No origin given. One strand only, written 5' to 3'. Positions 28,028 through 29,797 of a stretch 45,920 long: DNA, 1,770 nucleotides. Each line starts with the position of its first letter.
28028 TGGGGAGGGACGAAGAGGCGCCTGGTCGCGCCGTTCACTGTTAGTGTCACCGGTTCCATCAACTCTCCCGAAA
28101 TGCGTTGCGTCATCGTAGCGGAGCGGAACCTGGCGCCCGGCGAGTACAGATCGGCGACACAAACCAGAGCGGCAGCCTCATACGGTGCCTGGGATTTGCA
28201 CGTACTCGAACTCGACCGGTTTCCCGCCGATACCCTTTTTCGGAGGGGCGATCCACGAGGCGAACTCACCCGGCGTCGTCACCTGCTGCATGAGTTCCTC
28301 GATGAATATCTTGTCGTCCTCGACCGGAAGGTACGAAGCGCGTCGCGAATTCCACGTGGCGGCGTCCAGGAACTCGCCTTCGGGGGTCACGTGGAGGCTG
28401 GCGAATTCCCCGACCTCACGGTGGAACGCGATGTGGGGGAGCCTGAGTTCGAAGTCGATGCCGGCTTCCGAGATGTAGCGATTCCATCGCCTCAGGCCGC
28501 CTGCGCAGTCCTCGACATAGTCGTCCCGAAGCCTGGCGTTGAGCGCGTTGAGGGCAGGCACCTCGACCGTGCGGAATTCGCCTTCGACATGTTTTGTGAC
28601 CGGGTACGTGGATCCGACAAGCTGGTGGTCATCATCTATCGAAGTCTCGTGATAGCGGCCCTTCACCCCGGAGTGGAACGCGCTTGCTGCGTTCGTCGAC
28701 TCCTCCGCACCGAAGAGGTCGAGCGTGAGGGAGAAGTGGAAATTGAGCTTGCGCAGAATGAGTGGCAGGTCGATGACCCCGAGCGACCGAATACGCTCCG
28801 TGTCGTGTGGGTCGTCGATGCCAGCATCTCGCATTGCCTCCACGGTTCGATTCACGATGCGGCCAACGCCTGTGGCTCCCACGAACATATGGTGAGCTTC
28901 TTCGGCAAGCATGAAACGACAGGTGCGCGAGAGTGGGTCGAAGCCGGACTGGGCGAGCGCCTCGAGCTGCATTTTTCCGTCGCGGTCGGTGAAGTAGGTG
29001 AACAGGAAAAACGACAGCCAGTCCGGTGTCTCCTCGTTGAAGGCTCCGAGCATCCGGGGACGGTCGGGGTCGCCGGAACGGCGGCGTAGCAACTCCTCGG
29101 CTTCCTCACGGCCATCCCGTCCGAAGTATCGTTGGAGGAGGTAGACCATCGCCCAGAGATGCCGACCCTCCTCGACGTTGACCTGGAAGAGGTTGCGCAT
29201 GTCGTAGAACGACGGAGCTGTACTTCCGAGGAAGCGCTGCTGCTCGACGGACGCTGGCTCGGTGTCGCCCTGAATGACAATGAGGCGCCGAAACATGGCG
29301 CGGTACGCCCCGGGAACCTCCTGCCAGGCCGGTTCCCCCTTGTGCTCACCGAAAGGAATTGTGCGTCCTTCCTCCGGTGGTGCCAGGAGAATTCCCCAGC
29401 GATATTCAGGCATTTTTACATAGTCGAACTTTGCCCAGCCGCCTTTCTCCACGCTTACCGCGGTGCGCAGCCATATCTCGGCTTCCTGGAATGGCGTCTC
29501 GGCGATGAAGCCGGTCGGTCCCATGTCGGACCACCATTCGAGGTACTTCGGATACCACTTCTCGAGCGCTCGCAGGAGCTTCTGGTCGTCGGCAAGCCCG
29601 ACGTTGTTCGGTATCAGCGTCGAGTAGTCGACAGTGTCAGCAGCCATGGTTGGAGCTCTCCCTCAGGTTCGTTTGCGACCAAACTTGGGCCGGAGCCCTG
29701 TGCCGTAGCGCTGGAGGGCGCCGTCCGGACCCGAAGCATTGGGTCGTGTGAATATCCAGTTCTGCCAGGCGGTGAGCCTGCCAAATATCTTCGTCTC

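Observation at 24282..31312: boxC-boxB run straight into an hcrCAB-type reductase trio, and no boxA is present in the window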

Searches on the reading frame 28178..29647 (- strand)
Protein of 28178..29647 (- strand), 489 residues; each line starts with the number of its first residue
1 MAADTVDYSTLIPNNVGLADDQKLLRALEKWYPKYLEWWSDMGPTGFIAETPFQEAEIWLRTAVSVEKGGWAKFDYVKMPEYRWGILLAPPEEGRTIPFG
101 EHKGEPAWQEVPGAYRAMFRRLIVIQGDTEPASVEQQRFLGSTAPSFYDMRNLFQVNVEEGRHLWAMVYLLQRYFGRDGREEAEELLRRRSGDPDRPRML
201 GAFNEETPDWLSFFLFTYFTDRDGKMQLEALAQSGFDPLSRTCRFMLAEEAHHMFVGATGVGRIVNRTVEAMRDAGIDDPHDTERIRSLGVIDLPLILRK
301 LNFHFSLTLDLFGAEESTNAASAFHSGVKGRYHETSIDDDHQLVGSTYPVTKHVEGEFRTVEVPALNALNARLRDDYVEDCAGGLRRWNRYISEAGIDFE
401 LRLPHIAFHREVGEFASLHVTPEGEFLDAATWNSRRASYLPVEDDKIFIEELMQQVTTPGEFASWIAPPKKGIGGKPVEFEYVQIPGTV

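Call 4: search_protein_families(library=ncbifam, proteins=[window:28178-29647:-], max_evalue=0.00001)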
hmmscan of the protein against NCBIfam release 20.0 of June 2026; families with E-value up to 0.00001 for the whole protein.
window:28178-29647:- (489 aa): 1 family
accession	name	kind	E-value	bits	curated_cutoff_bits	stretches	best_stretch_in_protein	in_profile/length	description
TIGR03225.1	benzo_boxB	equivalog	1.7e-251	835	499.1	1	6-485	1-471/471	benzoyl-CoA 2,3-epoxidase subunit BoxB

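Call 5: search_protein_families(library=pfam, proteins=[window:28178-29647:-], max_evalue=0.001)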
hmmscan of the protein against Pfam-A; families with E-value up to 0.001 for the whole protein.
window:28178-29647:- (489 aa): 1 family
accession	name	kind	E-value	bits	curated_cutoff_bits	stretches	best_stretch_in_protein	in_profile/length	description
PF05138.18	PaaA_PaaC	-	0.00028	20.6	28.5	1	181-271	78-166/263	Phenylacetic acid catabolic protein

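Call 12: find_encoding_contigs(protein=window:28178-29647:-, flank=10000, max_places=6)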
Protein window:28178-29647:- (489 aa): 1 contig read that carries it; 1 place shown.
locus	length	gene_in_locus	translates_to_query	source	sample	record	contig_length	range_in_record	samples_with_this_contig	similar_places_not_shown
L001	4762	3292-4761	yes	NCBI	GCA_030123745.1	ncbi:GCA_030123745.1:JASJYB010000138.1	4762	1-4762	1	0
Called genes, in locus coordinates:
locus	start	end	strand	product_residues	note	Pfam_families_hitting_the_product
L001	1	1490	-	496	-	PF00501:AMP-binding, PF13193:AMP-binding_C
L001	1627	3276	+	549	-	PF00378:ECH_1, PF16113:ECH_2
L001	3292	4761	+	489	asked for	?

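Call 13: find_related_loci(query=window:28178-29647:-, collection=genome_contigs, flank=10000)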
Query window:28178-29647:- (489 aa) in genome_contigs; peptide patterns used: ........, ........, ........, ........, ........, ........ (x = any residue, [..] = any of these).
600 stretches matched a pattern (row limit reached: there are more); 591 encode a relative of the query (tblastn E <= 1e-3); the best 80 are kept; 80 distinct loci.
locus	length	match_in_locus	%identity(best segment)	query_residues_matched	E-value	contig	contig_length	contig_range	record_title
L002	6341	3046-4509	87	1-488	0e+0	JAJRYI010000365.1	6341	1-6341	MAG: Actinomycetes bacterium isolate Dive96_bin3.271 k141_2766835, whole genome shotgun sequence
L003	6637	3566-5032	87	1-489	0e+0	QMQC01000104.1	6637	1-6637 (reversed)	MAG: Actinobacteria bacterium isolate B3_G11 B3_Guay11_scaffold_02658, whole genome shotgun sequence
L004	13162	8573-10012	73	1-486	0e+0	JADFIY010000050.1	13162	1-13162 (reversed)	MAG: Acidobacteria bacterium isolate B3T1L10 B3T1L10_NODE7392, whole genome shotgun sequence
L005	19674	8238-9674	72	1-485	0e+0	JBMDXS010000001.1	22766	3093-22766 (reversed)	MAG: Acidimicrobiia bacterium isolate FBaSoil1_17 FBaSoil1_contig1, whole genome shotgun sequence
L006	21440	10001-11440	72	1-486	0e+0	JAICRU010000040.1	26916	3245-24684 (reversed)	MAG: Acidimicrobiia bacterium isolate TY_ISSM_2_bin.47 k141_4581332_length_26916_cov_12.6701, whole genome shotgun seque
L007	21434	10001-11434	72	1-484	0e+0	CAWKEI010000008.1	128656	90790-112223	MAG: uncultured Acidobacteriota bacterium isolate MFD08497.bin.1.135 genome assembly, contig: contig_192364, whole genom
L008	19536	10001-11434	72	1-484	0e+0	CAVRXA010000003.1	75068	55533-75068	MAG: uncultured Acidobacteriota bacterium isolate MFD06229.bin.2.134 genome assembly, contig: contig_12677, whole genome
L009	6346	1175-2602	72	5-486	0e+0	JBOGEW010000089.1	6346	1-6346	MAG: Acidimicrobiia bacterium isolate M3-S_metawrap_bin.276 k127_1894079, whole genome shotgun sequence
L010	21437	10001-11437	72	2-486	0e+0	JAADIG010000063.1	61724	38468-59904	MAG: Actinomycetota bacterium isolate M_MetaBat.3 contig-127_1053, whole genome shotgun sequence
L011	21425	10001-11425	70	5-485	0e+0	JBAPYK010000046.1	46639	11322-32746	MAG: Rhodoplanes sp. isolate MFD00370_ilm_asm_bin5 k127_173775, whole genome shotgun sequence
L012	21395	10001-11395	73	1-471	0e+0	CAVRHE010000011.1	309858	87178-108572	MAG: uncultured Acidobacteriota bacterium isolate MFD05567.bin.2.267 genome assembly, contig: contig_73550, whole genome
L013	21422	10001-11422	69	6-485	0e+0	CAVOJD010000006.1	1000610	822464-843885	MAG: uncultured Alphaproteobacteria bacterium isolate MFD09964.bin.1.214 genome assembly, contig: contig_25452, whole ge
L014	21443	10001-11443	71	1-486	0e+0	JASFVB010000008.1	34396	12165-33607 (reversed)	MAG: Acidimicrobiia bacterium isolate D1105M12metaG_Bin_69 D1105M12metaG_FD_scaffold_38_c1, whole genome shotgun sequenc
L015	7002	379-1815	68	1-485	0e+0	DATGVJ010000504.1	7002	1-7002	MAG TPA_asm: Xanthobacteraceae bacterium isolate SMAG_U10553 k141_1538830, whole genome shotgun sequence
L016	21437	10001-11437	69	1-485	0e+0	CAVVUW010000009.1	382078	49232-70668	MAG: uncultured Alphaproteobacteria bacterium isolate MFD03975.bin.1.169 genome assembly, contig: contig_35638, whole ge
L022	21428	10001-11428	67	6-487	0e+0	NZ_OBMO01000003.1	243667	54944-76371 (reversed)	Alloalcanivorax xenomutans strain JC109, whole genome shotgun sequence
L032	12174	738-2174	67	1-485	0e+0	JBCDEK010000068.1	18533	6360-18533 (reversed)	MAG: Pseudomonadota bacterium isolate P01_G01_bin.62 k141_1666223_length_18533_cov_32.3286, whole genome shotgun sequenc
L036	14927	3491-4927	68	1-485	0e+0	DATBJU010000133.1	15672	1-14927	MAG TPA_asm: Xanthobacteraceae bacterium isolate SMAG_U3928 k141_1792414, whole genome shotgun sequence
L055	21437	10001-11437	67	1-485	0e+0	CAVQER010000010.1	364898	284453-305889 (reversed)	MAG: uncultured Alphaproteobacteria bacterium isolate MFD09206.bin.1.221 genome assembly, contig: contig_7348, whole gen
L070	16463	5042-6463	67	6-485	0e+0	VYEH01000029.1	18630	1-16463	MAG: Proteobacteria bacterium isolate SB0676_bin_28 NODE_1127_length_18630_cov_5.336151, whole genome shotgun sequence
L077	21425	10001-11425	67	5-485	0e+0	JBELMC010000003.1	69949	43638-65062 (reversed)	MAG: Dinoroseobacter sp. isolate REMEI172_ass_metaspades_bin.18 NODE_219_length_69949_cov_8.727788, whole genome shotgun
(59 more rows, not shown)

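Call 15: search_protein_families(library=ncbifam, proteins=[L022:11486-12661:+, L022:5785-7380:+, L022:7377-8171:+, L022:8333-9976:+], max_evalue=1e-20)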
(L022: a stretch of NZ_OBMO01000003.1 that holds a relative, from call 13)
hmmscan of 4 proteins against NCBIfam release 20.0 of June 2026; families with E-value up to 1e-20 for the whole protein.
L022:11486-12661:+ (391 aa): 6 families
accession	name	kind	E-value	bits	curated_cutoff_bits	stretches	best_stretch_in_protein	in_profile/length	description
TIGR03224.1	benzo_boxA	equivalog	2.6e-169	563.5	459.2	1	4-391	2-411/411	benzoyl-CoA 2,3-epoxidase subunit BoxA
NF045929.1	FNRPetHCyano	equivalog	9.6e-64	215.7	600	1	113-391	111-411/411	ferredoxin--NADP reductase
NF058510.1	bifunc_CpcD_PetH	exception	1.3e-63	215.1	635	1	114-391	107-405/405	bifunctional rod-capping linker CpcD/ferredoxin--NADP reductase PetH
TIGR01931.1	cysJ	equivalog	4.8e-33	114.6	668.15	1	184-370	380-572/597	assimilatory sulfite reductase (NADPH) flavoprotein subunit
NF004859.0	PRK06214.1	equivalog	3.9e-29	101.7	432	1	184-371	322-515/539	sulfite reductase subunit alpha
NF008197.0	PRK10953.1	equivalog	6.2e-25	87.5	838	0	183-372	383-579/601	NADPH-dependent assimilatory sulfite reductase flavoprotein subunit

L022:5785-7380:+ (531 aa): 82 families (the best 25 are shown)
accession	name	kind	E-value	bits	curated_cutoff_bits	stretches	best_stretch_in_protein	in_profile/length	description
TIGR02262.1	benz_CoA_lig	subfamily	6.6e-216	717.9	375.25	1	18-525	2-507/508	benzoate-CoA ligase family protein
NF053567.1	HBDA_AROS1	equivalog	4.6e-122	408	1000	1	18-525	11-517/523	3-hydroxybenzoate--CoA ligase HbdA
NF004837.0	PRK06187.1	subfamily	3e-114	382.2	476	1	36-526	23-521/531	long-chain-fatty-acid--CoA ligase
NF047394.1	AcylCoAsynMbcS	equivalog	2.5e-88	296.9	850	1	17-528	10-521/525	acyl-CoA synthetase MbcS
NF003313.0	PRK04319.1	equivalog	5.6e-84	282.4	729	1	18-527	42-561/574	acetate--CoA ligase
NF004114.0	PRK05605.1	equivalog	1.9e-75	254.3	766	1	168-525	212-567/575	long-chain-fatty-acid--CoA ligase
NF006182.0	PRK08316.1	subfamily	9.3e-75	252.1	663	1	35-526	25-516/523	fatty acyl-CoA synthetase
NF005702.0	PRK07514.1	subfamily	1.3e-71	241.5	558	1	41-526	24-499/506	malonyl-CoA synthase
NF006181.0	PRK08314.1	subfamily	3.2e-71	240.3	705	1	166-528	193-555/563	long-chain-fatty-acid--CoA ligase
TIGR03098.1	ligase_PEP_1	hypoth_equivalog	1.3e-70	238.4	592.35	1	36-525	15-516/517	acyl-CoA ligase (AMP-forming), exosortase A system-associated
NF004808.0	PRK06155.1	equivalog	8.4e-70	235.5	722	1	13-526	14-521/542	ATP-dependent acyl-CoA ligase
NF005307.0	PRK06839.1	equivalog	4.7e-68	230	748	1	37-524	18-490/496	o-succinylbenzoate--CoA ligase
NF005801.1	PRK07656.1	equivalog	3.7e-65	220.5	657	1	37-524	17-500/500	FadD3 family acyl-CoA ligase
TIGR02188.1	Ac_CoA_lig_AcsA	equivalog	1.2e-63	215.4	724.95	1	19-524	56-602/629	acetate--CoA ligase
NF004716.0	PRK06060.1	equivalog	2.6e-63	214.3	1228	1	53-526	37-489/705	p-hydroxybenzoic acid--AMP ligase FadD22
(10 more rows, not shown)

L022:7377-8171:+ (264 aa): 0 families

L022:8333-9976:+ (547 aa): 2 families
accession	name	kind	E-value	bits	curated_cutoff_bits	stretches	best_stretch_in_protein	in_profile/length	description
TIGR03222.1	benzo_boxC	equivalog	2.7e-276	917.6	712.3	1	2-547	1-548/548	2,3-epoxybenzoyl-CoA dihydrolase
NF008363.0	PRK11154.1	equivalog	1.1e-22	79.9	869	1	37-241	22-219/708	fatty acid oxidation complex subunit alpha FadJ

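Call 66: search_protein_families(library=pfam, proteins=[L036:4946-5425:+, L036:5642-6007:+, L036:6032-8269:+, L055:11582-13162:+, L070:6533-7006:+, L070:11200-11748:+, L070:247-744:-, L036:13859-14473:-], max_evalue=0.001)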
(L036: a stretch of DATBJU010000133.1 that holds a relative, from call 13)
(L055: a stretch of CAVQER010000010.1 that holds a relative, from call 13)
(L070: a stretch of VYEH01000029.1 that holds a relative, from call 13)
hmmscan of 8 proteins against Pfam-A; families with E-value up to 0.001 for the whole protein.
L036:4946-5425:+ (159 aa): 0 families

L036:5642-6007:+ (121 aa): 0 families

L036:6032-8269:+ (745 aa): 9 families
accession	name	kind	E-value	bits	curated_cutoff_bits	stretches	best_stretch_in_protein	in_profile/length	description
PF12831.13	FAD_oxidored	-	4.9e-64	217.6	27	1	297-739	1-408/416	FAD dependent oxidoreductase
PF01266.30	DAO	-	3.1e-06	27.4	27.9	1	297-369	1-77/353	FAD dependent oxidoreductase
PF07992.20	Pyr_redox_2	-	3.6e-06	27.1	26.1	1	297-361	2-53/291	Pyridine nucleotide-disulphide oxidoreductase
PF13450.12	NAD_binding_8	-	2e-05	25.2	21.9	1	300-336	1-37/68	NAD(P)-binding Rossmann-like domain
PF01134.28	GIDA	-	4.5e-05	23.1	22.1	1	297-324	1-28/391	Glucose inhibited division protein A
PF01946.23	Thi4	-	0.00018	21.3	26.2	1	295-337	17-60/235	Thi4 family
PF01494.25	FAD_binding_3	-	0.00021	21.1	22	1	295-328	1-34/349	FAD binding domain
PF00890.30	FAD_binding_2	-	0.00031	20.5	20.4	1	297-329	1-33/414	FAD binding domain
PF03486.20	HI0933_like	-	0.00057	19.8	50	1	297-331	2-36/244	HI0933-like protein Rossmann domain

L055:11582-13162:+ (526 aa): 1 family
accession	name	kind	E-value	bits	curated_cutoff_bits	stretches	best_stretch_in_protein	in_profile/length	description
PF00171.27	Aldedh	-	1.9e-62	211.8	23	1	15-453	1-416/461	Aldehyde dehydrogenase family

L070:6533-7006:+ (157 aa): 1 family
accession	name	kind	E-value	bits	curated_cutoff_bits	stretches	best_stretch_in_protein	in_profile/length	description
PF16155.11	PnbB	-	5.5e-51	172.9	26.9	1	10-152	3-153/153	4-hydroxylaminobenzoate lyase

L070:11200-11748:+ (182 aa): 0 families

L070:247-744:- (166 aa): 10 families
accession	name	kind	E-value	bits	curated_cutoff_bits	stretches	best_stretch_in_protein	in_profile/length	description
PF11953.13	DUF3470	-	3.1e-21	75.5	23.2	1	125-166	1-42/42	Domain of unknown function (DUF3470)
PF12797.12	Fer4_2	-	3.5e-07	30.2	24.5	0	93-111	4-22/22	4Fe-4S binding domain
PF12837.12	Fer4_6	-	7.5e-07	29.2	25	1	93-114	3-24/24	4Fe-4S binding domain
PF00037.32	Fer4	-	1.1e-06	28.6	21.1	1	93-114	2-23/24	4Fe-4S binding domain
PF12838.12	Fer4_7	-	9.9e-06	26.4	27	1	67-113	1-52/52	4Fe-4S dicluster domain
PF13183.11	Fer4_8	-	3.7e-05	24.6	27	0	97-114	3-20/68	4Fe-4S dicluster domain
PF13484.11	Fer4_16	-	7.4e-05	23.9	30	0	98-119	1-23/66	4Fe-4S double cluster binding domain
PF13187.11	Fer4_9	-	0.00025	21.4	27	1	68-114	2-52/52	4Fe-4S dicluster domain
PF14697.11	Fer4_21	-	0.00033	21.2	35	0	65-114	5-57/59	4Fe-4S dicluster domain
PF13237.11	Fer4_10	-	0.00034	20.9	25.5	0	63-110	4-53/53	4Fe-4S dicluster domain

L036:13859-14473:- (205 aa): 12 families
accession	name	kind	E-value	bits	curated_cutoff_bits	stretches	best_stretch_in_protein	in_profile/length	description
PF11953.13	DUF3470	-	1.3e-17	63.9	23.2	1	158-196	2-40/42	Domain of unknown function (DUF3470)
PF00037.32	Fer4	-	8.8e-09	35.3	21.1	1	127-149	2-24/24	4Fe-4S binding domain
PF12797.12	Fer4_2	-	3e-07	30.4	24.5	0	127-145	4-22/22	4Fe-4S binding domain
PF13237.11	Fer4_10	-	3e-06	27.5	25.5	1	97-144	4-53/53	4Fe-4S dicluster domain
PF13484.11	Fer4_16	-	5.4e-06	27.5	30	1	132-170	1-40/66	4Fe-4S double cluster binding domain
PF12838.12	Fer4_7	-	6.1e-06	27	27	1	101-147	1-52/52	4Fe-4S dicluster domain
PF14697.11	Fer4_21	-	1.3e-05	25.6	35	0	100-149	6-58/59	4Fe-4S dicluster domain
PF13187.11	Fer4_9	-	1.4e-05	25.5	27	1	101-148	1-52/52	4Fe-4S dicluster domain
PF12837.12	Fer4_6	-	5.2e-05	23.4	25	0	130-148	6-24/24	4Fe-4S binding domain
PF12800.12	Fer4_4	-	7.9e-05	23.1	24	0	130-145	1-16/17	4Fe-4S binding domain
PF25160.1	LdpA_Fe-S-bd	-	9.6e-05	22.5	27.6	1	109-151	8-46/49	LdpA Fe-S cluster-binding domain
PF13183.11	Fer4_8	-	0.00022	22.1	27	1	131-163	3-35/68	4Fe-4S dicluster domain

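Call 75: search_solved_structures(query=window:28178-29647:-, show_alignments=1, max_evalue=1e-10)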
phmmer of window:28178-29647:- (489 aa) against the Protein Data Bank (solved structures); distinct sequences matched with E-value up to 1e-10: 1.
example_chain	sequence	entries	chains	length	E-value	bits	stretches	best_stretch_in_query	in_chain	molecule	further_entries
3per_A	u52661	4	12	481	1.2e-191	641.1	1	6-485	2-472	Benzoyl-CoA oxygenase component B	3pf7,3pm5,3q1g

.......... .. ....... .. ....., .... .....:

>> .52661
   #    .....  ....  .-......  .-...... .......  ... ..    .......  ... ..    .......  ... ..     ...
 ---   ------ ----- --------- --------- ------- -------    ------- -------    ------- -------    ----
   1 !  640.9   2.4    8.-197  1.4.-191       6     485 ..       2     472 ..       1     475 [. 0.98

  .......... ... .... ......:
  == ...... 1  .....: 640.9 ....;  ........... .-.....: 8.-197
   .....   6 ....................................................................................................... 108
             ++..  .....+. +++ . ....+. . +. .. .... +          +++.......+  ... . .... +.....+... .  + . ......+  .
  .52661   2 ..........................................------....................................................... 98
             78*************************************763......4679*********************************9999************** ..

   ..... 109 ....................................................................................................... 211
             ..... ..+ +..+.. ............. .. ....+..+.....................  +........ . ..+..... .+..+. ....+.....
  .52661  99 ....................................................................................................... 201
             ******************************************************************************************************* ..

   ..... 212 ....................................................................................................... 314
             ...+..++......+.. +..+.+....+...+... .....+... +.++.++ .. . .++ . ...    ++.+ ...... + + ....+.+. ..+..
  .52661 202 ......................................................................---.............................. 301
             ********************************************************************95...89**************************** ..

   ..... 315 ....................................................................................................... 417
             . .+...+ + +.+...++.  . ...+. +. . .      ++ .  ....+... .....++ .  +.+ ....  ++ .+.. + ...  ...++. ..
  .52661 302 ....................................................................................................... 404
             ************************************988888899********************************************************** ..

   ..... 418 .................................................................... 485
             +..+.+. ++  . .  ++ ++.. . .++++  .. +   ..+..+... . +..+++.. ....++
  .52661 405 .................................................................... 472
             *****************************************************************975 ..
